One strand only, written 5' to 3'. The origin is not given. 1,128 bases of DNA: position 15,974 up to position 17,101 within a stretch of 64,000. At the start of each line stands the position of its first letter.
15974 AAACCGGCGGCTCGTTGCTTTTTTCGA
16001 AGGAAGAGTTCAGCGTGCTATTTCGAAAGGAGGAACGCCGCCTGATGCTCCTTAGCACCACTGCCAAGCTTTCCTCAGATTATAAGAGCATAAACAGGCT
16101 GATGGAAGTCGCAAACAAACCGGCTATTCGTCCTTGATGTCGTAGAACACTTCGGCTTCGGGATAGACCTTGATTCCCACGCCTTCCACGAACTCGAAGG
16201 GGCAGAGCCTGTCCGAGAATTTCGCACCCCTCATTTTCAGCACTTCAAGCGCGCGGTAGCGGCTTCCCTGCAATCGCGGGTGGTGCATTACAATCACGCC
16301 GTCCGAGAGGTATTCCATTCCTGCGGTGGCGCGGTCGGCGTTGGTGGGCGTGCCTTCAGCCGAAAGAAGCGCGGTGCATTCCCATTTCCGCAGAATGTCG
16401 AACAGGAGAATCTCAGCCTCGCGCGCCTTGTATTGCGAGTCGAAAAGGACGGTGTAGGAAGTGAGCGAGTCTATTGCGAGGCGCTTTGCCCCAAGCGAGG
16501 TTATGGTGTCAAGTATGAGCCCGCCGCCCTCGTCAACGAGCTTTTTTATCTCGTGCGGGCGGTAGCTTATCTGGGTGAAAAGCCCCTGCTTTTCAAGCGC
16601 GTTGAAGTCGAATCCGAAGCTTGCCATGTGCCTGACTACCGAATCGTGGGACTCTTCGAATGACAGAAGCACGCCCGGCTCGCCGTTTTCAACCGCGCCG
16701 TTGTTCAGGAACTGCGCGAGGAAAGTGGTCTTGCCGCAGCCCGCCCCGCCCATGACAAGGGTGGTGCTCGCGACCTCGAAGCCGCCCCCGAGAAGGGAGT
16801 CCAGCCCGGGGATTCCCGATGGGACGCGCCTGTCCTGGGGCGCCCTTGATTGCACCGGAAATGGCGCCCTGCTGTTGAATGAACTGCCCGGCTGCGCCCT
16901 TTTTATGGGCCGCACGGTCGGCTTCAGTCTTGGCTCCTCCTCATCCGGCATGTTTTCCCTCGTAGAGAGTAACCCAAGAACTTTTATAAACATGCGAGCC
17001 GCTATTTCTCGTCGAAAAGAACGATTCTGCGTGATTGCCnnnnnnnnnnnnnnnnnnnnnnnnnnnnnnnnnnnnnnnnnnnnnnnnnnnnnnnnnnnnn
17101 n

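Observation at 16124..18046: Divergent pair of KaiC-like ATPases (one catalytically degenerate) plus a small membrane protein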

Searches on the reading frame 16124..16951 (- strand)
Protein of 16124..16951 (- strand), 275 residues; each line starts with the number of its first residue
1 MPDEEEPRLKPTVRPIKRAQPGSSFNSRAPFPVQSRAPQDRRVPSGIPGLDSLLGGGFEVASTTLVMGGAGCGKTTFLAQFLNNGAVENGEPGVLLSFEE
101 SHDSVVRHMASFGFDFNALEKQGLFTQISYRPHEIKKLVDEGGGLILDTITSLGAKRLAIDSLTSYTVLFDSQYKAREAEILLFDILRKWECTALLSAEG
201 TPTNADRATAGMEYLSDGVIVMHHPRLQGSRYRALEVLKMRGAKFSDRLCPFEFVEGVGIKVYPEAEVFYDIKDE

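Call 3: search_protein_families(library=pfam, proteins=[window:16124-16951:-], max_evalue=0.01)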
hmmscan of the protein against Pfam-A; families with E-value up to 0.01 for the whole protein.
window:16124-16951:- (275 aa): 6 families
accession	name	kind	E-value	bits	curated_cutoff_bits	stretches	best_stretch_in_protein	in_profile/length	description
PF06745.19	ATPase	-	5.1e-51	173.7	26.6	1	43-266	1-230/231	KaiC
PF03796.21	DnaB_C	-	0.00068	19.5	27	1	43-111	2-69/255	DnaB-like helicase C terminal domain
PF13481.12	AAA_25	-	0.001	19.2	27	1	39-178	11-165/195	AAA domain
PF07088.17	GvpD_P-loop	-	0.0035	17.7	24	0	61-167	10-98/189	GvpD gas vesicle protein, P-loop domain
PF01443.25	Viral_helicase1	-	0.0045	17.3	21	1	65-97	2-22/228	Viral superfamily 1 RNA helicase core domain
PF05729.18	NACHT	-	0.0051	17.1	26.7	0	63-107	2-47/167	NACHT domain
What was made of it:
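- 16124..16951 (-): Gene A: single-domain, catalytically complete KaiC-family ATPase (275 aa). It has a basic, Pro-rich N-terminal tail of about 40 aa. PF06745 gives 173.7 bits (call 3).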

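Call 4: search_protein_families(library=ncbifam, proteins=[window:16124-16951:-], max_evalue=0.01)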
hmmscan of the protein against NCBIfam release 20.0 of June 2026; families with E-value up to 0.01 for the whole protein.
window:16124-16951:- (275 aa): 15 families
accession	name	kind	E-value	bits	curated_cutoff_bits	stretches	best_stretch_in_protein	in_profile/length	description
NF006799.0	PRK09302.1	equivalog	1.8e-42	145.6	408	1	41-264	11-240/515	circadian clock protein KaiC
TIGR03880.1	KaiC_arch_3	hypoth_equivalog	1.2e-39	136.2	249.45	1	46-269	1-224/224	KaiC domain-containing protein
TIGR03877.1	thermo_KaiC_1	hypoth_equivalog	3.1e-31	108.7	307.25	1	41-265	2-235/238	KaiC domain-containing protein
TIGR02655.1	circ_KaiC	equivalog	3.5e-26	91.9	546.25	1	43-264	3-230/484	circadian clock protein KaiC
TIGR03881.1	KaiC_arch_4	hypoth_equivalog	2e-24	86.6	247.8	1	41-263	1-229/231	KaiC domain-containing protein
NF004723.0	PRK06067.1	subfamily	2.9e-12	46.6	194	1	43-264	16-237/243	flagellar accessory protein FlaH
NF052589.1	ArlH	equivalog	2.7e-09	37.1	215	1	50-266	9-227/229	archaellum protein ArlH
NF003301.0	PRK04301.1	equivalog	4.7e-05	22.7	259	1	40-81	80-121/316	DNA repair and recombination protein RadA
TIGR02236.1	recomb_radA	equivalog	5.9e-05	22.6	361.15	1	33-81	68-116/311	DNA repair and recombination protein RadA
NF006861.0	PRK09361.1-1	equivalog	0.00039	20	278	1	40-78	2-40/235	DNA repair and recombination protein RadB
TIGR00416.1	sms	equivalog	0.00053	18.8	403.05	1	39-105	72-137/454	DNA repair protein RadA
NF005852.0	PRK07773.1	equivalog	0.00062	18.1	780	1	36-110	193-266/886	replicative DNA helicase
TIGR03878.1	thermo_KaiC_2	hypoth_equivalog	0.00072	18.9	232.2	1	56-198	31-173/259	KaiC domain-containing protein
TIGR00665.1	DnaB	equivalog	0.0016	17.3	385.25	1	43-111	178-245/435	replicative DNA helicase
TIGR03600.1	phage_DnaB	exception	0.0068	15.4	498.65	1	43-110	177-243/421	phage replicative helicase, DnaB family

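Call 15: find_homologous_proteins(query=window:16124-16951:-)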
Query window:16124-16951:- (275 aa): 287 proteins with E <= 0.001 among 1552 candidates; the best 120 are listed.
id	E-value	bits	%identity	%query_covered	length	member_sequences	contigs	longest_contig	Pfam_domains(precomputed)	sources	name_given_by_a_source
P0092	2.1e-159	547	89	100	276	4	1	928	PF06745.20,PF03796.22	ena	-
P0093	4.0e-145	500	82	100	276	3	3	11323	PF06745.20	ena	-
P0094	8.7e-144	496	80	100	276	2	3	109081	PF06745.20,PF03796.22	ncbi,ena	-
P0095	5.3e-137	473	78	100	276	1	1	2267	PF06745.20,PF03796.22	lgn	-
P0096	6.8e-131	453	75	97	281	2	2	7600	PF06745.20,PF03796.22,PF13481.13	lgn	-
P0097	2.2e-121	422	68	100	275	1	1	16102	PF06745.20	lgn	-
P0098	3.0e-119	415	77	85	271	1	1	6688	PF06745.20,PF13481.13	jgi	jgi:KaiC/GvpD/RAD55 family RecA-like ATPase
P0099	2.0e-117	409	66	100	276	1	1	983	PF06745.20,PF03796.22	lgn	-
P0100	5.6e-115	401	65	100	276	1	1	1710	PF06745.20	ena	-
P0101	1.3e-114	400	64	100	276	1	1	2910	PF06745.20,PF13481.13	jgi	-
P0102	1.7e-114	400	64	100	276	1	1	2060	PF06745.20,PF13481.13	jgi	-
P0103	8.0e-114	397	65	97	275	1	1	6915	PF06745.20,PF13481.13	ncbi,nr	ncbi:Circadian clock protein kinase KaiC [uncultured archaeon]|nr:Circadian clock protein kinase Kai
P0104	8.7e-114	397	65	100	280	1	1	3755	PF06745.20,PF13481.13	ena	-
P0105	2.7e-112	392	67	97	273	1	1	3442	PF06745.20,PF13481.13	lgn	-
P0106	5.7e-112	391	65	100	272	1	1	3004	PF06745.20,PF03796.22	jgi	-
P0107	1.0e-111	391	65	100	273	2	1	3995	PF06745.20,PF13481.13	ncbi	ncbi:MAG: ATPase domain-containing protein [Candidatus Anstonellaceae archaeon]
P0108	1.2e-111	390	64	100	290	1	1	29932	PF06745.20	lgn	-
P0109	3.2e-111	389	64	97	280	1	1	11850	PF06745.20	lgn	-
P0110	3.0e-110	386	64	100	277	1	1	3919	PF06745.20,PF13481.13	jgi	jgi:KaiC/GvpD/RAD55 family RecA-like ATPase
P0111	3.5e-110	386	65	97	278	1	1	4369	PF06745.20,PF13481.13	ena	-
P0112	9.4e-110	384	62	97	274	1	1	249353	PF06745.20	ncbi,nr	ncbi:MAG: hypothetical protein N3G80_01595 [Candidatus Micrarchaeota archaeon]|nr:hypothetical prote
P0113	1.1e-109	384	65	97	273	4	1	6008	PF06745.20,PF13481.13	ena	-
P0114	5.9e-109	381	69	88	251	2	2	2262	PF06745.20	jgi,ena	jgi:circadian clock protein KaiC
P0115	6.5e-109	381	63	97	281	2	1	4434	PF06745.20,PF03796.22,PF13481.13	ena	-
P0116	8.3e-109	381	63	99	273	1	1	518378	PF06745.20,PF13481.13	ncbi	-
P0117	1.4e-108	380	62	99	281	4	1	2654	PF06745.20,PF13481.13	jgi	-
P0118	1.8e-108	380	69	87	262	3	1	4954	PF06745.20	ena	-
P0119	2.3e-108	380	62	97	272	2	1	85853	PF06745.20,PF13481.13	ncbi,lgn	ncbi:MAG: ATPase domain-containing protein [Candidatus Anstonellaceae archaeon]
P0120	6.7e-108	378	62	100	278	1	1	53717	PF06745.20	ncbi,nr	ncbi:MAG: hypothetical protein N3E51_03420 [Candidatus Micrarchaeota archaeon]|nr:hypothetical prote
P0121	1.9e-107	377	64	97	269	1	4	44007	PF06745.20,PF03796.22,PF13481.13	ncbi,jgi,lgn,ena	-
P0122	2.1e-107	376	63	97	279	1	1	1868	PF06745.20,PF13481.13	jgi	jgi:circadian clock protein KaiC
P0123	5.5e-107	375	69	87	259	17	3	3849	PF06745.20,PF13481.13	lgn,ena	-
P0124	5.8e-107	375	70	87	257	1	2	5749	PF06745.20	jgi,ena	jgi:KaiC/GvpD/RAD55 family RecA-like ATPase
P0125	1.1e-106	374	63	97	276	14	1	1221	PF06745.20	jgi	-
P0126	1.1e-106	374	61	100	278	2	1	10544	PF06745.20,PF23442.2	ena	-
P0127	2.6e-106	373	70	85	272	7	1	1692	PF06745.20,PF03796.22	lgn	-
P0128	2.6e-106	373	61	97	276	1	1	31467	PF06745.20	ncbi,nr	ncbi:MAG: hypothetical protein NT051_03365 [Candidatus Micrarchaeota archaeon]|nr:hypothetical prote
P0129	6.3e-106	372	64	92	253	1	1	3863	PF06745.20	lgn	-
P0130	1.1e-105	371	65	89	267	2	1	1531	PF06745.20,PF03796.22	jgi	jgi:KaiC/GvpD/RAD55 family RecA-like ATPase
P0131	1.5e-105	370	61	100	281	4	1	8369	PF06745.20,PF13481.13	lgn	-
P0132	2.1e-105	370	69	84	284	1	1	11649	PF06745.20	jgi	jgi:KaiC/GvpD/RAD55 family RecA-like ATPase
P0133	3.8e-105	369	68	86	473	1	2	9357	PF06745.20,PF03796.22,PF13481.13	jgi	jgi:KaiC/GvpD/RAD55 family RecA-like ATPase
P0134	4.9e-105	369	60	99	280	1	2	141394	PF06745.20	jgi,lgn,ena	-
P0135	5.4e-105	368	70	84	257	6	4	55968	PF06745.20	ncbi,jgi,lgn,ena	-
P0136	6.5e-105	368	62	98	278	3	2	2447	PF06745.20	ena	-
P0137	1.0e-104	368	68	85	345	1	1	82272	PF06745.20,PF13481.13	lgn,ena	-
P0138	1.0e-104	368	60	97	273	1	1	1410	PF06745.20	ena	-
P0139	1.0e-104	368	59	97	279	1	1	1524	PF06745.20,PF13481.13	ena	-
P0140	1.4e-104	367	68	85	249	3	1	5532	PF06745.20,PF13481.13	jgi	jgi:KaiC/GvpD/RAD55 family RecA-like ATPase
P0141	2.3e-104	366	68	85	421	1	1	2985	PF06745.20,PF13481.13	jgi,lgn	-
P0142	2.5e-104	366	61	98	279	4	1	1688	PF06745.20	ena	-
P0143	3.1e-104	366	61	100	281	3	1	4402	PF06745.20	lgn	-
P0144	4.6e-104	365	65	89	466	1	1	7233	PF06745.20,PF03796.22,PF13481.13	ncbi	ncbi:MAG: ATPase domain-containing protein [Candidatus Anstonellaceae archaeon]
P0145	7.7e-104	365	60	97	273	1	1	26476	PF06745.20,PF13481.13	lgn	-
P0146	1.8e-103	363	59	99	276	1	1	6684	PF06745.20,PF13481.13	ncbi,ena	-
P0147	1.9e-103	363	60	96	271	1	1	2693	PF06745.20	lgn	-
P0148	2.2e-103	363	60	97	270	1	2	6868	PF06745.20,PF13481.13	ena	-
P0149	2.8e-103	363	61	97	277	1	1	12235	PF06745.20,PF23442.2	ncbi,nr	ncbi:MAG: hypothetical protein N3G22_03905 [Candidatus Micrarchaeota archaeon]|nr:hypothetical prote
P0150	8.3e-103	361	60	100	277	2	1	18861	PF06745.20,PF13481.13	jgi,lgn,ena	-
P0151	9.3e-103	361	61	97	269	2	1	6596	PF06745.20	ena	-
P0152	9.0e-102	358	58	100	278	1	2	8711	PF06745.20,PF03796.22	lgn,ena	-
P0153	1.3e-101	357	64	89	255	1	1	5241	PF06745.20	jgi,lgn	jgi:KaiC/GvpD/RAD55 family RecA-like ATPase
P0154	3.5e-101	356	65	86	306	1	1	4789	PF06745.20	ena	-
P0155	5.3e-99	349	60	96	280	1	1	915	PF06745.20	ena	-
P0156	6.1e-97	342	57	99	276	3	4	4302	PF06745.20,PF23442.2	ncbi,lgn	-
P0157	3.0e-95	337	63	84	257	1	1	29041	PF06745.20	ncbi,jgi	jgi:KaiC/GvpD/RAD55 family RecA-like ATPase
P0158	5.6e-92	326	64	84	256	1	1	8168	PF06745.20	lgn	-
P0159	8.1e-91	322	57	89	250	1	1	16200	PF06745.20,PF03796.22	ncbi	-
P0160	1.9e-90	321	63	85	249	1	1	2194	PF06745.20,PF03796.22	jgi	jgi:KaiC/GvpD/RAD55 family RecA-like ATPase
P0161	1.9e-90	321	63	85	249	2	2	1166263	PF06745.20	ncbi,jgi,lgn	-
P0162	3.6e-90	320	54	98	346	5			PF06745.20,PF03796.22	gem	-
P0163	5.1e-89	316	57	90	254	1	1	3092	PF06745.20,PF03796.22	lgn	-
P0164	5.0e-88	313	59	85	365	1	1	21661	PF06745.20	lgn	-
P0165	6.5e-88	312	57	85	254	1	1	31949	PF06745.20,PF03796.22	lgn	-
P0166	1.3e-87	312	58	84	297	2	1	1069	PF06745.20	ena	-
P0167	1.8e-87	311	60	83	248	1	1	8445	PF06745.20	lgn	-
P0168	4.1e-86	307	57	85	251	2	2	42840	PF06745.20,PF25199.2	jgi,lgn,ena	jgi:KaiC/GvpD/RAD55 family RecA-like ATPase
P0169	1.2e-85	305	60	85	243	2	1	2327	PF06745.20,PF13481.13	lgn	-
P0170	5.1e-85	303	55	85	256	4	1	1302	PF06745.20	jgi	-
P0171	6.5e-85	303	58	85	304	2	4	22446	PF06745.20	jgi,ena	-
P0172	9.4e-85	302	57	85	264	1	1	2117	PF06745.20,PF13481.13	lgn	-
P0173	1.6e-84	301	55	85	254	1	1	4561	PF06745.20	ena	-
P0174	3.3e-84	300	59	85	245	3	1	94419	PF06745.20,PF13481.13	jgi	jgi:circadian clock protein KaiC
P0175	5.3e-84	300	57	83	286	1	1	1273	PF06745.20,PF13481.13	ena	-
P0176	6.6e-84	299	52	93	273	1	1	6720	PF06745.20,PF13481.13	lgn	-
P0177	2.9e-82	294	54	89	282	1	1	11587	PF06745.20,PF13481.13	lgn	-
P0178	6.6e-81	290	56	83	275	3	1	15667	PF06745.20,PF13481.13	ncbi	ncbi:MAG: ATPase domain-containing protein [Candidatus Micrarchaeota archaeon]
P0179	7.6e-80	286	54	85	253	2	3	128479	PF06745.20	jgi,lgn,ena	-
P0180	1.3e-78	282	57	83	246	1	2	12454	PF06745.20,PF25199.2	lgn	-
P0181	3.4e-77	277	54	84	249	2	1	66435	PF06745.20,PF13481.13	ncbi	-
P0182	2.5e-76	275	66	70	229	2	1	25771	PF06745.20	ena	-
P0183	2.3e-74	268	52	84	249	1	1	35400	PF06745.20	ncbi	ncbi:MAG: ATPase domain-containing protein [Candidatus Micrarchaeota archaeon]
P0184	1.3e-73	266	53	83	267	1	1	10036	PF06745.20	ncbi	-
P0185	1.2e-72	262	52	83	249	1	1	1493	PF06745.20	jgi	-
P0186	3.6e-68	248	49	84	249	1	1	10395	PF06745.20,PF13481.13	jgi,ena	-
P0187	5.2e-64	234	47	83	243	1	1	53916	PF06745.20,PF03796.22,PF13481.13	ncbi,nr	ncbi:Circadian clock protein kinase KaiC [Candidatus Gugararchaeum adminiculabundum]|nr:Circadian cl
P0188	1.3e-62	230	72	55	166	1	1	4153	PF06745.20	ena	-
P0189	3.1e-62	228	48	87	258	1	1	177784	PF06745.20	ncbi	-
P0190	5.4e-62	228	44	97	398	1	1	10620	PF06745.20,PF03796.22,PF13481.13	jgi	-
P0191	1.2e-59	220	51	77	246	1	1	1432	PF06745.20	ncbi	-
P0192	3.4e-59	218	50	77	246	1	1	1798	PF06745.20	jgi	jgi:circadian clock protein KaiC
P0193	4.0e-59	218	45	88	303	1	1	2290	PF06745.20,PF13481.13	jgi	jgi:KaiC/GvpD/RAD55 family RecA-like ATPase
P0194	1.1e-58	217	45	83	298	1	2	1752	PF06745.20,PF03796.22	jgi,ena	-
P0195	1.9e-58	216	43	85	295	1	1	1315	PF06745.20,PF13481.13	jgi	jgi:circadian clock protein KaiC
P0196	3.5e-58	215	45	83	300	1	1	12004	PF06745.20,PF13481.13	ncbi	-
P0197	3.6e-58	215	47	81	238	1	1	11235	PF06745.20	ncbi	ncbi:MAG: ATPase domain-containing protein [Candidatus Micrarchaeota archaeon]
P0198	4.7e-58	215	48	77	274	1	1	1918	PF06745.20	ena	-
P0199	6.9e-58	214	39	95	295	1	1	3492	PF06745.20,PF13481.13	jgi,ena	-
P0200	9.9e-58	214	42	89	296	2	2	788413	PF06745.20,PF13481.13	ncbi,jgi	ncbi:MAG: ATPase domain-containing protein [archaeon]|jgi:circadian clock protein KaiC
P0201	1.6e-57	213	46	77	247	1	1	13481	PF06745.20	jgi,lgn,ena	-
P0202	2.7e-57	212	45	82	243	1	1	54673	PF06745.20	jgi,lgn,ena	-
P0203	4.1e-57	211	42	85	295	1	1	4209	PF06745.20,PF13481.13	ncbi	-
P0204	5.3e-57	211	43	83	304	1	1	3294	PF06745.20,PF03796.22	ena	-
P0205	6.0e-57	211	45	83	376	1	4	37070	PF06745.20,PF13481.13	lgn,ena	-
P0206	8.0e-57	211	47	81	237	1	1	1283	PF06745.20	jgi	jgi:circadian clock protein KaiC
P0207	1.4e-56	210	44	87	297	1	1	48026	PF06745.20,PF13481.13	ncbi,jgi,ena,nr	ncbi:MAG: AAA family ATPase [Candidatus Diapherotrites archaeon]|nr:AAA family ATPase [Candidatus Di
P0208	4.5e-56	208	42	84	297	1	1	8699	PF06745.20,PF13481.13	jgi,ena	-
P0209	5.5e-56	208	46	83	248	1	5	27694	PF06745.20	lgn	-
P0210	1.4e-55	207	44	84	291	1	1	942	PF06745.20,PF13481.13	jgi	-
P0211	2.7e-55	206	42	92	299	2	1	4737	PF06745.20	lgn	-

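Call 20: search_solved_structures(query=window:16124-16951:-, max_evalue=0.00001, show_alignments=1)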
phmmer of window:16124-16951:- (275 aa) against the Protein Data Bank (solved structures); distinct sequences matched with E-value up to 0.00001: 44.
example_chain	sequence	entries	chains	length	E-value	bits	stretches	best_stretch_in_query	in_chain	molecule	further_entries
8zn5_B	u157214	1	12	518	2.6e-62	213.7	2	37-266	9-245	KaiC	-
8zn6_F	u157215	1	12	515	1.8e-51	178.2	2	41-265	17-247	KaiC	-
8fwi_A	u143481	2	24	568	1.9e-51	178.1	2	42-264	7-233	Circadian clock protein KaiC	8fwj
8db3_A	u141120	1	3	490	5.7e-51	176.5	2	43-264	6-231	Circadian clock protein KaiC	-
8dba_A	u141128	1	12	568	9.6e-51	175.8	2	42-264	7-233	Circadian clock protein KaiC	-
8jon_A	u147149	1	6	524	1.1e-48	169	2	36-265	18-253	Circadian clock oscillator protein KaiC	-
8zn7_D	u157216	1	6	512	2.8e-48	167.7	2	36-264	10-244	KaiC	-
5jwq_A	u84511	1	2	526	3.3e-48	167.4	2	31-264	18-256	Circadian clock protein kinase KaiC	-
7x1z_A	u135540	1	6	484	5.4e-48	166.8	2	45-264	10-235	Circadian clock oscillator protein KaiC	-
7s65_A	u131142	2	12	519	5.9e-48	166.6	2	44-264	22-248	Circadian clock protein kinase KaiC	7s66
9ofh_A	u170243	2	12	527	6.2e-48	166.6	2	44-264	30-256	Circadian clock oscillator protein KaiC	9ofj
3s1a_A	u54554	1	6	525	6.2e-48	166.6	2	44-264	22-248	Circadian clock protein kinase kaiC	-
7dy1_A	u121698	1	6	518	1.5e-47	165.3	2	31-264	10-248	Circadian clock protein kinase KaiC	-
3k09_A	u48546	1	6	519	1.5e-47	165.3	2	45-264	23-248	Circadian clock protein kinase kaiC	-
4o0m_A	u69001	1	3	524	1.6e-47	165.2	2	31-264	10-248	Circadian clock protein kinase KaiC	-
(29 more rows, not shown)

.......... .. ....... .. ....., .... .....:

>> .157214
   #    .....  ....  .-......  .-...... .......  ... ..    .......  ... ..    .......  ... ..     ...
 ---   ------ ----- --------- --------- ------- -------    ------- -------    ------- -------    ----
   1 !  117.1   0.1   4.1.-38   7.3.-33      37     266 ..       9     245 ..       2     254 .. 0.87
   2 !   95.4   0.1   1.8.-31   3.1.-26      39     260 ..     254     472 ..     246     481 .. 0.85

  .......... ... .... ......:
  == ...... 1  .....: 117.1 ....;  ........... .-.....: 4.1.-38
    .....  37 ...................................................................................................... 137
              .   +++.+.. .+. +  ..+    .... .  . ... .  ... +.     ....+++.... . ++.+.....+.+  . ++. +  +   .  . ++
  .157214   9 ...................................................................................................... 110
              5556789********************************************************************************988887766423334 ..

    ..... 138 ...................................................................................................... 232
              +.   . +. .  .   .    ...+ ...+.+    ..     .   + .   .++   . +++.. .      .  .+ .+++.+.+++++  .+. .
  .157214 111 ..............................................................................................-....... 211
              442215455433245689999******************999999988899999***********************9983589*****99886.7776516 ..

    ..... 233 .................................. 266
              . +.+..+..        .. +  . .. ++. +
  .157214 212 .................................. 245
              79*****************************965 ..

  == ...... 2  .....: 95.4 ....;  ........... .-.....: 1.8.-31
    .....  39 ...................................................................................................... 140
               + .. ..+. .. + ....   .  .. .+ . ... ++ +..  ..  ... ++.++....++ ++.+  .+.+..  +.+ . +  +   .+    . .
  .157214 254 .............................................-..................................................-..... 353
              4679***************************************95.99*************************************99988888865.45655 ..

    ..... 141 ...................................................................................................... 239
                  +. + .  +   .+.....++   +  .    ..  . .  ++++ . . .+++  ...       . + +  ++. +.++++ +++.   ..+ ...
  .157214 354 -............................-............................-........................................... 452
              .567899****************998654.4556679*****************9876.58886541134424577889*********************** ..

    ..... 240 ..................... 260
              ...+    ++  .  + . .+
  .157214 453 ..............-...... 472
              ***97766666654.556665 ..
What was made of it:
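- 16124..16951 (-): The best solved relative is KaiC 8zn5, E 3e-62 (call 20).
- Closest known: Cyanobacterial circadian KaiC. Same: A shares the Walker A, EE, Walker B and K-x-R-G motifs (call 20).
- A is much closer to KaiC (E 3e-62) than to SSO2452 (1e-17) or to the RadA and RadB models (about 20 bits against cutoffs of 259-361) (calls 4, 20).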

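Call 37: search_protein_families(library=padloc, proteins=[window:16124-16951:-], max_evalue=0.01)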
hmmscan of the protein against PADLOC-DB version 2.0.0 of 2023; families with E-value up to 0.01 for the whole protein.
window:16124-16951:- (275 aa): 1 family
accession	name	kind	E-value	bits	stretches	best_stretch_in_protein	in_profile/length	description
PDLC04140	mad8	-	0.0017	15.9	1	61-111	27-76/314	mads_8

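Call 86: find_encoding_contigs(protein=P0207, flank=4000, max_places=1)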
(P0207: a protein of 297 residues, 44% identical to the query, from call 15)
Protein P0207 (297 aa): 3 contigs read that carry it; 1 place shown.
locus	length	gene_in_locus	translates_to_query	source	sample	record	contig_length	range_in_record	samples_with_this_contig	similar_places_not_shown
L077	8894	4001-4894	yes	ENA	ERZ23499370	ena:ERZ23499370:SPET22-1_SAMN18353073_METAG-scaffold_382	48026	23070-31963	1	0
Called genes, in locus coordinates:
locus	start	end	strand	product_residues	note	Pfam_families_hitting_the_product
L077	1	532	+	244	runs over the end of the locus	PF00705:PCNA_N, PF02747:PCNA_C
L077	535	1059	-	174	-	-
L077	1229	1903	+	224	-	PF13730:HTH_36 (weak), PF02082:Rrf2 (faint), PF12802:MarR_2, PF12840:HTH_20 (weak), PF13545:HTH_Crp_2 (weak), PF01047:MarR (weak), PF01982:CTP-dep_RFKase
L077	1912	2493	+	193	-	PF12822:ECF_trnsprt (weak)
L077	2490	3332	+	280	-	PF02463:SMC_N, PF00005:ABC_tran, PF13304:AAA_21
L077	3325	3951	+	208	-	PF02361:CbiQ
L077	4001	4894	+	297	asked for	PF13481:AAA_25, PF06745:ATPase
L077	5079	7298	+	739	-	-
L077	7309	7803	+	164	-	-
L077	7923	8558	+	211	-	-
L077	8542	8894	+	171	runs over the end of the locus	PF23958:DUF7287 (faint)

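Call 87: find_encoding_contigs(protein=P0200, flank=4000, max_places=1)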
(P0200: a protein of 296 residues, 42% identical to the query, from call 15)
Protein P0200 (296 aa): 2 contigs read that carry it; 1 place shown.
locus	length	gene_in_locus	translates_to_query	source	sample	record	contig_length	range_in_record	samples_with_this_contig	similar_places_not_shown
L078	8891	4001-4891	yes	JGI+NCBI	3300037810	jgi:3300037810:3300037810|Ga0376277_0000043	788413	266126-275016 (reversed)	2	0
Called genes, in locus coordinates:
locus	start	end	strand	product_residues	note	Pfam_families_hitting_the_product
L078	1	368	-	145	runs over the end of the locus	PF00583:Acetyltransf_1, PF13420:Acetyltransf_4 (weak), PF13673:Acetyltransf_10, PF13508:Acetyltransf_7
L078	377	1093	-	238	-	PF11848:DUF3368 (faint)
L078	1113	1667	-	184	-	-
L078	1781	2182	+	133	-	-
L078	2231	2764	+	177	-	PF02778:tRNA_int_endo_N, PF01974:tRNA_int_endo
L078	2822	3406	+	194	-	-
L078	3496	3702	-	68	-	-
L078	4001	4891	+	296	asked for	PF06745:ATPase, PF13481:AAA_25 (weak)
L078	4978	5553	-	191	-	-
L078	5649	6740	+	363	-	-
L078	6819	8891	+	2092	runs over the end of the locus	PF02973:Sialidase (faint), PF13385:Laminin_G_3, PF00354:Pentaxin (faint), PF13385:Laminin_G_3, PF02210:Laminin_G_2 (faint), PF13385:Laminin_G_3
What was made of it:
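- A-like KaiC genes in other DPANN lineages occur without B (calls 86, 87), so A can presumably function alone. A-like genes occur without B in other DPANN (calls 86, 87).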
